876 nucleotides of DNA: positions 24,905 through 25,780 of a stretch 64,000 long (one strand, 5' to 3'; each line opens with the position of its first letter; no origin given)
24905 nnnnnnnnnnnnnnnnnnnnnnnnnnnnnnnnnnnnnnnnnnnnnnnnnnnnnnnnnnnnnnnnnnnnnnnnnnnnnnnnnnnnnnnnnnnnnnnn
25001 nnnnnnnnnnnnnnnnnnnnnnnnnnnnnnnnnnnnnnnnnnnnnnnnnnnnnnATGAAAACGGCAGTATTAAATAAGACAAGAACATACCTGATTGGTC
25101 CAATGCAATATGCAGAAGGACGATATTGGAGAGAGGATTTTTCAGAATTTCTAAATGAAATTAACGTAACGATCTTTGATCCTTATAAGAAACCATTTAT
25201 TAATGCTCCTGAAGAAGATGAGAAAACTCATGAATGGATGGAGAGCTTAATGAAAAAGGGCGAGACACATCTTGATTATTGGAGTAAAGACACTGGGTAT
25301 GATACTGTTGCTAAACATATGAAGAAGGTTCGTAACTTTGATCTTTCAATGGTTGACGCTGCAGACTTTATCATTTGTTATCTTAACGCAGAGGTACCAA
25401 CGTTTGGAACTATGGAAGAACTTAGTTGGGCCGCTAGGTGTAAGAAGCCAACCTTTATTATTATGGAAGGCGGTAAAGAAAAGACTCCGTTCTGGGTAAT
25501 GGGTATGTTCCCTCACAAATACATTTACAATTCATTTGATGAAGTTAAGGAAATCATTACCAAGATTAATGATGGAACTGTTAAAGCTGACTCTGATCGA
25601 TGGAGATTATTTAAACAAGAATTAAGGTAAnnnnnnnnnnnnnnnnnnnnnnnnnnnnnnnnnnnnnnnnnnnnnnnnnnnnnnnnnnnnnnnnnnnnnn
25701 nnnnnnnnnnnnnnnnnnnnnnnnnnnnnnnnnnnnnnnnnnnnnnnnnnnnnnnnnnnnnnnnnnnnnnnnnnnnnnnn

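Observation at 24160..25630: Translationally coupled trio: small TM protein, canonical prepilin-like protein, NDT-like enzyme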

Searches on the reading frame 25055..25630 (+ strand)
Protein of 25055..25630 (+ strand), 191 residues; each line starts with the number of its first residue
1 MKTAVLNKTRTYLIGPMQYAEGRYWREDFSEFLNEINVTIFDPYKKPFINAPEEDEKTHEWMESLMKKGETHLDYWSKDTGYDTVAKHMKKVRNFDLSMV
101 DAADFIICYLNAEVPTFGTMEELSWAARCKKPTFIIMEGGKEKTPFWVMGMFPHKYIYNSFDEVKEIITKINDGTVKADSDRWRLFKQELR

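Call 4: search_protein_families(library=pfam, proteins=[window:25055-25630:+], max_evalue=0.1)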
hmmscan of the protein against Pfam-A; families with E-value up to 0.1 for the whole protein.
window:25055-25630:+ (191 aa): 2 families
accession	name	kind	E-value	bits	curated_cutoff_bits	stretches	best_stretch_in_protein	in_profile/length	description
PF15891.11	Nuc_deoxyri_tr2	-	1.9e-07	31.8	30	1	10-64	3-57/105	Nucleoside 2-deoxyribosyltransferase like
PF05014.21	Nuc_deoxyrib_tr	-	3.3e-06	27.6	28.8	1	52-140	11-100/117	Nucleoside 2-deoxyribosyltransferase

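Call 5: search_protein_families(library=phrogs, proteins=[window:25055-25630:+], max_evalue=0.01)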
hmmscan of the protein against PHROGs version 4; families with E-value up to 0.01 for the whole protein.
window:25055-25630:+ (191 aa): 0 families

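Call 6: search_protein_families(library=ncbifam, proteins=[window:25055-25630:+], max_evalue=0.1)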
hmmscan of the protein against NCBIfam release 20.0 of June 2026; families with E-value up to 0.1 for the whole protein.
window:25055-25630:+ (191 aa): 0 families

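Call 31: find_homologous_proteins(query=window:25055-25630:+, max_evalue=0.001)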
Query window:25055-25630:+ (191 aa): 565 proteins with E <= 0.001 among 576 candidates; the best 120 are listed.
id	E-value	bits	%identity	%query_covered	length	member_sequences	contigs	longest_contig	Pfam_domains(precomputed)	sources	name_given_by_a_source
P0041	7.5e-128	442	99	100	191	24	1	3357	PF15891.12,PF05014.22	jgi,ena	-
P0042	1.9e-109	382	87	100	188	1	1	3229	PF15891.12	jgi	jgi:nucleoside 2-deoxyribosyltransferase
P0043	2.5e-105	368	85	98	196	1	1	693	PF15891.12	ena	-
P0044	1.3e-104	366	84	99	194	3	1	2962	PF15891.12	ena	-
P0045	1.5e-102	359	81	98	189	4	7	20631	PF15891.12,PF05014.22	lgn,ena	-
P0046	1.1e-97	343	78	98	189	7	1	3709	PF15891.12,PF05014.22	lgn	-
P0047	2.0e-88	313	73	100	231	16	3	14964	PF15891.12,PF05014.22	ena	-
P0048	2.4e-86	306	70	100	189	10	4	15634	PF15891.12,PF05014.22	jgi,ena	-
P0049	6.1e-86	305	72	98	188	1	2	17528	PF15891.12,PF05014.22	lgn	-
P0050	8.0e-86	305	71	98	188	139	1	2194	PF15891.12,PF05014.22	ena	-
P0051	1.9e-85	303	69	99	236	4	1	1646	PF15891.12,PF05014.22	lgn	-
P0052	3.2e-83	296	70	98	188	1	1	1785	PF15891.12,PF05014.22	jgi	-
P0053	9.5e-80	285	67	98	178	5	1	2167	PF15891.12,PF05014.22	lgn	-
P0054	3.3e-79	283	68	100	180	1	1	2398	PF15891.12,PF05014.22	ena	-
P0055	5.7e-79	282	69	98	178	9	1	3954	PF15891.12,PF05014.22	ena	-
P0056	1.3e-76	274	65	98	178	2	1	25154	PF15891.12,PF05014.22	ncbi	-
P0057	1.1e-75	271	63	98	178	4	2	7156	PF15891.12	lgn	-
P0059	3.7e-75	270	63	100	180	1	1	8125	PF15891.12,PF05014.22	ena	-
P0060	7.3e-75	269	63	98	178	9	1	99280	PF15891.12,PF05014.22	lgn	-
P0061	1.0e-74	268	64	98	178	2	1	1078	PF15891.12,PF05014.22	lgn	-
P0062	2.2e-74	267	64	98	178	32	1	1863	PF15891.12,PF05014.22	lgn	-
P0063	3.3e-73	263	63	98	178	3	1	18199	PF15891.12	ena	-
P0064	5.5e-73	263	63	98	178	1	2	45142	PF15891.12,PF05014.22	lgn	-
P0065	6.4e-73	262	63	98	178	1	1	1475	PF15891.12,PF05014.22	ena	-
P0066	6.8e-73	262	63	98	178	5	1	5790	PF15891.12,PF05014.22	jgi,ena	-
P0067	9.6e-73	262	63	98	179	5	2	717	PF15891.12,PF05014.22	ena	-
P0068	1.3e-72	261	65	99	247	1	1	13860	PF15891.12,PF05014.22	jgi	jgi:nucleoside 2-deoxyribosyltransferase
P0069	1.3e-72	261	61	98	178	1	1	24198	PF15891.12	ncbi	-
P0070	1.4e-72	261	63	98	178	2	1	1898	PF15891.12,PF05014.22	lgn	-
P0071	5.9e-72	259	62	98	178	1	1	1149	PF15891.12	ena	-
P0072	6.1e-72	259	63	98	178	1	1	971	PF15891.12,PF05014.22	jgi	jgi:nucleoside 2-deoxyribosyltransferase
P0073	6.3e-72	259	61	98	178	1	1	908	PF15891.12,PF05014.22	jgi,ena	jgi:nucleoside 2-deoxyribosyltransferase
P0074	8.2e-72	259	64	98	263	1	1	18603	PF15891.12,PF05014.22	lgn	-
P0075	9.3e-72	259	60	98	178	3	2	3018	PF15891.12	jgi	jgi:nucleoside 2-deoxyribosyltransferase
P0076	1.5e-71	258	59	98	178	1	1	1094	PF15891.12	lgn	-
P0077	1.8e-71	258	60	100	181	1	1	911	PF15891.12,PF05014.22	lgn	-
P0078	3.4e-71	257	60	98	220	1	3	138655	PF15891.12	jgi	jgi:nucleoside 2-deoxyribosyltransferase/rubredoxin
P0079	3.8e-71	257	60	98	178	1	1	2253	PF15891.12,PF05014.22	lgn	-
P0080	7.1e-71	256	60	98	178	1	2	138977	PF15891.12,PF05014.22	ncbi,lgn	-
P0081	7.1e-71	256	59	100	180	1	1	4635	PF15891.12,PF05014.22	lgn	-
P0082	1.0e-70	255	60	98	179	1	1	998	PF15891.12,PF05014.22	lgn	-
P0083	1.2e-70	255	61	98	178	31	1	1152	PF15891.12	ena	-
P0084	1.3e-70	255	59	100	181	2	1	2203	PF15891.12,PF05014.22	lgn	-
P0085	1.6e-70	255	61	98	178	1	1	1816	PF15891.12,PF05014.22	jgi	jgi:nucleoside 2-deoxyribosyltransferase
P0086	2.4e-70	254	61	98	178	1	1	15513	PF15891.12,PF05014.22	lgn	-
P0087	2.8e-70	254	62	98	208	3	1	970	PF15891.12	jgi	jgi:nucleoside 2-deoxyribosyltransferase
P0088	3.0e-70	254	61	98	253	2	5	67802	PF15891.12,PF05014.22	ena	-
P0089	3.5e-70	254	71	82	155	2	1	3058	PF05014.22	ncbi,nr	ncbi:MAG: hypothetical protein HWN81_23490 [Candidatus Lokiarchaeota archaeon]|nr:hypothetical prote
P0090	1.1e-69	252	61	98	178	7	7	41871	PF15891.12,PF05014.22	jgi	-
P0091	1.1e-69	252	60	98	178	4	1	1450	PF15891.12,PF05014.22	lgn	-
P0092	1.2e-69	252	61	98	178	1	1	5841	PF15891.12,PF05014.22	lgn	-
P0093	5.8e-69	250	60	98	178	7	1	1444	PF15891.12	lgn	-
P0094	7.9e-69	249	61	98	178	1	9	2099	PF15891.12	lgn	-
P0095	1.1e-68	249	59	98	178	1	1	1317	PF15891.12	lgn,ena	-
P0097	2.1e-68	248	60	98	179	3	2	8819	PF15891.12,PF05014.22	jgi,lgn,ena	-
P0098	3.1e-68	247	60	98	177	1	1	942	PF15891.12,PF05014.22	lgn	-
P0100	6.2e-68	246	59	98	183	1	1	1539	PF15891.12,PF05014.22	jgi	jgi:nucleoside 2-deoxyribosyltransferase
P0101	6.8e-68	246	60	98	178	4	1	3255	PF15891.12,PF05014.22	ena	-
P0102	1.2e-67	245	60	98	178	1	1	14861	PF15891.12,PF05014.22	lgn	-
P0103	1.8e-67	245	59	94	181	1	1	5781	PF15891.12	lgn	-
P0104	1.9e-67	245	60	98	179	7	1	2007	PF15891.12,PF05014.22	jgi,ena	jgi:nucleoside 2-deoxyribosyltransferase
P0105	2.7e-67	244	57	100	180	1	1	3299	PF15891.12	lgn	-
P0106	3.1e-67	244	58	98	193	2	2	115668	PF15891.12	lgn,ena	-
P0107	1.0e-66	242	62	92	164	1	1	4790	PF15891.12,PF05014.22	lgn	-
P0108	2.1e-66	241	60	98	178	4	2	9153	PF15891.12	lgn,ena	-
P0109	6.0e-66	240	57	98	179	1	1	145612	PF15891.12,PF05014.22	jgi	jgi:nucleoside 2-deoxyribosyltransferase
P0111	1.6e-65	238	57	99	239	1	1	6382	PF15891.12,PF05014.22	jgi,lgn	jgi:nucleoside 2-deoxyribosyltransferase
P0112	5.3e-65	237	57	98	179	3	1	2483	PF15891.12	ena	-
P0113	5.5e-65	237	58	98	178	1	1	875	PF15891.12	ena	-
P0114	7.6e-65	236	61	92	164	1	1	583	PF15891.12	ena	-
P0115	1.0e-64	236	57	98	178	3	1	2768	PF15891.12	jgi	jgi:hypothetical protein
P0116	1.0e-64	236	56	100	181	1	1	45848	PF15891.12,PF05014.22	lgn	-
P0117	1.0e-64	236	56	98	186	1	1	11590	PF15891.12,PF05014.22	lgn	-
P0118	2.4e-62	228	58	92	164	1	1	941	PF15891.12,PF05014.22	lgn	-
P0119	1.0e-61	226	57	98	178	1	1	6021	PF15891.12,PF05014.22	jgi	jgi:nucleoside 2-deoxyribosyltransferase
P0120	1.3e-61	226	52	98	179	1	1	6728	PF15891.12,PF05014.22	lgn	-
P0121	2.2e-61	225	57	98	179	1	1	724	PF15891.12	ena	-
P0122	1.4e-60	222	57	92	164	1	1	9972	PF15891.12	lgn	-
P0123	1.6e-60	222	53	98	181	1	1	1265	PF15891.12,PF05014.22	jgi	-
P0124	2.3e-60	221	60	92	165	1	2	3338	PF15891.12,PF05014.22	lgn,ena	-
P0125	2.1e-59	218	53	99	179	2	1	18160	PF15891.12,PF05014.22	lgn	-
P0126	3.2e-59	218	54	98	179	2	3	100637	PF15891.12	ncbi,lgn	-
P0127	6.9e-59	217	54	98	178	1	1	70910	PF15891.12,PF05014.22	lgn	-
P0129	8.2e-58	213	54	97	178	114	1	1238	PF15891.12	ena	-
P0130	3.2e-56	208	52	99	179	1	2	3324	PF15891.12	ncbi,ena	-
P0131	3.3e-56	208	52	99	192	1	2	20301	PF15891.12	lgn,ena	-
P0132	4.1e-56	208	51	99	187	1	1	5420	PF15891.12,PF05014.22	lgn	-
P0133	7.5e-56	207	52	98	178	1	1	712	PF15891.12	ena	-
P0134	1.0e-55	206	53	99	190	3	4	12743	PF15891.12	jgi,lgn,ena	-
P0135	1.1e-55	206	51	99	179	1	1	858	PF15891.12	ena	-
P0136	1.3e-55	206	51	98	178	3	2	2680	PF15891.12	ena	-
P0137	1.7e-55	206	51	99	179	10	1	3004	PF15891.12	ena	-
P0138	1.7e-55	206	52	98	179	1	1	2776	PF15891.12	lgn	-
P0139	2.0e-55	205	52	99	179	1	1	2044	PF15891.12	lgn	-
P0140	2.0e-55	205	53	97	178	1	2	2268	PF15891.12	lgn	-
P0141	2.2e-55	205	51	99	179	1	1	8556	PF15891.12,PF05014.22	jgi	-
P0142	2.4e-55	205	51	98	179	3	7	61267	PF15891.12,PF05014.22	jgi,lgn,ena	-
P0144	3.4e-55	205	54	98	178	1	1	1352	PF15891.12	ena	-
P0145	3.7e-55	204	51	99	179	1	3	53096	PF15891.12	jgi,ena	-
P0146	5.0e-55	204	51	99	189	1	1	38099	PF15891.12,PF05014.22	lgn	-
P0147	6.0e-55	204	52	98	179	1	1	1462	PF15891.12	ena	-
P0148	6.4e-55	204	52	98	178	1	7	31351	PF15891.12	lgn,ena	-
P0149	6.5e-55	204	51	99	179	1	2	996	PF15891.12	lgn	-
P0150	7.0e-55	204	53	98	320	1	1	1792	PF15891.12,PF13392.13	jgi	-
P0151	7.4e-55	204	50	99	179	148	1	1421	PF15891.12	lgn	-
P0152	8.4e-55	203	52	98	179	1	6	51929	PF15891.12,PF05014.22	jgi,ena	jgi:hypothetical protein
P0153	9.4e-55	203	52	98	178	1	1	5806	PF15891.12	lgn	-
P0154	9.6e-55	203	51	98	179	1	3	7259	PF15891.12,PF05014.22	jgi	jgi:hypothetical protein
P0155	9.9e-55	203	52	99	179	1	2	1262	PF15891.12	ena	-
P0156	9.9e-55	203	51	99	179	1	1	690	PF15891.12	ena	-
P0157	1.2e-54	203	51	98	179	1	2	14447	PF15891.12,PF05014.22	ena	-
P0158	1.2e-54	203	49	99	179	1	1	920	PF15891.12,PF05014.22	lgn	-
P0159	1.2e-54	203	51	99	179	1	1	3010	PF15891.12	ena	-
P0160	1.3e-54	203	51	99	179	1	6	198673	PF15891.12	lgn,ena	-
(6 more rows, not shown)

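Call 32: search_dna_similar(query=window:25055-25630:+, collection=phages, mode=protein, max_rows=25, max_evalue=0.001)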
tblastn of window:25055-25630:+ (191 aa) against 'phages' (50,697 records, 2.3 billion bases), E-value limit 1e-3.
Records with a match: 1; places in all: 1; records where one place covers at least 80% of the query: 1.
Best place of each record, by identity: <60% 1.
By first word of the organism name: uncultured 1.
By host as written in the record: - 1.
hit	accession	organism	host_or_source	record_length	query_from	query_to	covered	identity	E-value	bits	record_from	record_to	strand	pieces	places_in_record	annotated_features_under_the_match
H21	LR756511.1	uncultured phage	metagenomic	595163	6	185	94%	28.6%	2e-16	82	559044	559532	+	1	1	record has no annotation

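Call 42: find_encoding_contigs(protein=P0045, flank=6000, max_places=3)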
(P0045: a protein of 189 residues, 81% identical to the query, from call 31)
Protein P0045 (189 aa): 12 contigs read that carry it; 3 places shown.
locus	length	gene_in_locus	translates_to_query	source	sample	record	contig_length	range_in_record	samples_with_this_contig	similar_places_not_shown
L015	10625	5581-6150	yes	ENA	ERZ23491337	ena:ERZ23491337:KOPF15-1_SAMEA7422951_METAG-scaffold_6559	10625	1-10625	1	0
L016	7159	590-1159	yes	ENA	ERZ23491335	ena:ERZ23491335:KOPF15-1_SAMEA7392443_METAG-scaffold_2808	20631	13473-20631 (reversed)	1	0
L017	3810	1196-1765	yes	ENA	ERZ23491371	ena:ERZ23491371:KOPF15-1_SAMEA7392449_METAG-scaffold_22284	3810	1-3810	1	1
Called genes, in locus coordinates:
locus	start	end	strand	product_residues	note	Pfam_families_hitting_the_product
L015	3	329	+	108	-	?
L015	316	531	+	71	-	-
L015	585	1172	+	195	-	PF04275:P-mevalo_kinase, PF21448:DNMK (weak)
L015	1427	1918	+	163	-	-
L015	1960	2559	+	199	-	PF00929:RNase_T (weak)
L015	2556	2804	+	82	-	-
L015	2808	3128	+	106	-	-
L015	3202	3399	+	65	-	-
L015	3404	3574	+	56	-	-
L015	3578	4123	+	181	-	PF27257:HI_0787_N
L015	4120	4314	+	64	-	-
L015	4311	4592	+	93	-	-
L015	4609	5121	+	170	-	-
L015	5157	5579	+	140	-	-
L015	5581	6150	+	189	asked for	PF15891:Nuc_deoxyri_tr2 (faint), PF05014:Nuc_deoxyrib_tr (weak)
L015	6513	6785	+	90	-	-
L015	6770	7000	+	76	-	-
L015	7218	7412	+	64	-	-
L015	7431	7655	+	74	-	-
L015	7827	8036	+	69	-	-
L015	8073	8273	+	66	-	-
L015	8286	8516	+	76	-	-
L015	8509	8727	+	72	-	-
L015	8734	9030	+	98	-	-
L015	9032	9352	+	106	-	-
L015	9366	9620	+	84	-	-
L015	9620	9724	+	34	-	-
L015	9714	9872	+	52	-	-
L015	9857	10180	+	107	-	-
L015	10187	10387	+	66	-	-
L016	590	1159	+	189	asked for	PF15891:Nuc_deoxyri_tr2 (faint), PF05014:Nuc_deoxyrib_tr (weak)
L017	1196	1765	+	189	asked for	PF15891:Nuc_deoxyri_tr2 (faint), PF05014:Nuc_deoxyrib_tr (weak)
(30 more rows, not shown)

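Call 43: find_encoding_contigs(protein=P0049, flank=6000, max_places=2)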
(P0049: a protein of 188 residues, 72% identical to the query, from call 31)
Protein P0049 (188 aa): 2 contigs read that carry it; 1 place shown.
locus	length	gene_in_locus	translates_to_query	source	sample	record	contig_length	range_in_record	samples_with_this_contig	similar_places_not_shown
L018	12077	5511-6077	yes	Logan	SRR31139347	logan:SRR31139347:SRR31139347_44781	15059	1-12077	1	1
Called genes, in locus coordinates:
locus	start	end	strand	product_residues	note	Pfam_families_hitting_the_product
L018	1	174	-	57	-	?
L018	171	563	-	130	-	-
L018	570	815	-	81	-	-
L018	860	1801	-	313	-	PF05496:RuvB_N (weak), PF05491:WHD_RuvB (weak)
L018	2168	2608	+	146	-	-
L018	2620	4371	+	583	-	PF13306:LRR_5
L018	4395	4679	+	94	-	-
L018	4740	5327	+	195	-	-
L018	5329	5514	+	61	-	-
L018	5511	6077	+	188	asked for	PF05014:Nuc_deoxyrib_tr (weak), PF15891:Nuc_deoxyri_tr2 (faint)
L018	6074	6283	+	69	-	-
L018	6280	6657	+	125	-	-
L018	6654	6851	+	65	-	-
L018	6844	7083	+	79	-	-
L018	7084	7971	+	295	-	PF25680:Mom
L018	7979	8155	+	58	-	-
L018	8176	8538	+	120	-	PF00565:SNase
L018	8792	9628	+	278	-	PF05050:Methyltransf_21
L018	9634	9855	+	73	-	-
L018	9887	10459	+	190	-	-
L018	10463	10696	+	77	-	-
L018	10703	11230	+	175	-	PF01467:CTP_transf_like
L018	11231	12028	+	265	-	PF04321:RmlD_sub_bind (weak), PF01370:Epimerase (weak)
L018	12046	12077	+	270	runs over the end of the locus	PF13489:Methyltransf_23 (weak), PF08003:Methyltransf_9, PF08241:Methyltransf_11 (faint)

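Call 52: search_solved_structures(query=A4, max_evalue=1, show_alignments=2)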
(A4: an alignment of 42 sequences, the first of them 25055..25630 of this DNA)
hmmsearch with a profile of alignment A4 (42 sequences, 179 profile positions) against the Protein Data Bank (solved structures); distinct sequences matched with E-value up to 1: 15.
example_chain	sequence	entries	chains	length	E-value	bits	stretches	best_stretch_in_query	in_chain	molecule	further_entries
8pqr_B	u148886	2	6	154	0.13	15.4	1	77-153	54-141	Nucleoside 2-deoxyribosyltransferase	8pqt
8qc0_A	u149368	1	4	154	0.13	15.4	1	77-153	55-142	Nucleoside 2-deoxyribosyltransferase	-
8rh3_A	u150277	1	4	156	0.13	15.4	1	77-153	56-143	Nucleoside 2-deoxyribosyltransferase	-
9emx_A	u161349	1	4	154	0.13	15.4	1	77-153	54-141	Nucleoside 2-deoxyribosyltransferase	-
9emw_A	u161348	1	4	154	0.13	15.3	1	77-153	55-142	Nucleoside 2-deoxyribosyltransferase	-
8of6_A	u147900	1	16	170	0.22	14.6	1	22-124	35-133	YtoQ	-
8eja_B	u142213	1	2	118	0.34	14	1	56-113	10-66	aBAK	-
9clb_B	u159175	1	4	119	0.35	14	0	56-113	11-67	aBAK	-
6yqx_A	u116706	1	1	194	0.46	13.6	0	153-178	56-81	de novo designed TIM barrel DeNovoTIM13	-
8pqq_A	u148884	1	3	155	0.71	13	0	77-153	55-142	Nucleoside 2-deoxyribosyltransferase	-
8pqq_C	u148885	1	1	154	0.71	13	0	77-153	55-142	Nucleoside 2-deoxyribosyltransferase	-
8pqp_A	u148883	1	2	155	0.74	12.9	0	78-153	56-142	Nucleoside 2-deoxyribosyltransferase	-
9lul_b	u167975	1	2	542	0.9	12.6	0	34-105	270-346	DET1 homolog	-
9ltj_A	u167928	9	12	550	0.92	12.6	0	34-105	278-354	DET1 homolog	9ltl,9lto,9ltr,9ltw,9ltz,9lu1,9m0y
9dhd_B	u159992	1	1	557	0.93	12.6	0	34-105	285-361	DET1 homolog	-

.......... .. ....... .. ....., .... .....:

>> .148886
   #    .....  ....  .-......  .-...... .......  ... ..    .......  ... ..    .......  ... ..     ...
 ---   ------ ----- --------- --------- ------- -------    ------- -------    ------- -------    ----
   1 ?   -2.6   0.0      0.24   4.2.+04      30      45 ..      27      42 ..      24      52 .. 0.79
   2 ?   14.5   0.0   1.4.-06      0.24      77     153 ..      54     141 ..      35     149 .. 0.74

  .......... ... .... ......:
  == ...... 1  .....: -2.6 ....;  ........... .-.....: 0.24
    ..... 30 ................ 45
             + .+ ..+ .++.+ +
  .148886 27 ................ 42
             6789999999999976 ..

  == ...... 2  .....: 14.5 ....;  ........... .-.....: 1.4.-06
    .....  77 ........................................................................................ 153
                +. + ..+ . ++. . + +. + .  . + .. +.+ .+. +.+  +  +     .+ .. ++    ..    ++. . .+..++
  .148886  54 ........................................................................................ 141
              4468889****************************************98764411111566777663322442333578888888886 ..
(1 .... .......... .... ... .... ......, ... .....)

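Call 58: predict_structure(alignment_id=A4)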
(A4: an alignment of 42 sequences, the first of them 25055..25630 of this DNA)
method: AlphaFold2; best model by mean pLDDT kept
length: 191 residues; sequences in the alignment: 42
mean_pLDDT: 88.2   pTM: 0.83
mean pLDDT of the five models: 88.2, 87.3, 86.9, 86.5, 85.0
residues with pLDDT >= 90: 121; 70-90: 55; 50-70: 14; < 50: 1
segments of 3 or more residues with pLDDT < 50: none
pLDDT, mean of each block of 10 residues (from residue 1): 82 82 82 94 66 78 94 89 93 91 94 89 94 95 94 95 96 85 83 76
secondary structure, 60 per line:
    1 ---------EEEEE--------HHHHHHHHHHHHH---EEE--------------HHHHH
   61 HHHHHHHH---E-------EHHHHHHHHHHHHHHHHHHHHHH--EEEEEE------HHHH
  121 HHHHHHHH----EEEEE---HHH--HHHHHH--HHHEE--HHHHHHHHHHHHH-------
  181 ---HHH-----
elements in order: E10-14 H23-35 E39-41 H56-68 H81-102 E105-110 H117-128 E133-137 H146-151 H161-173
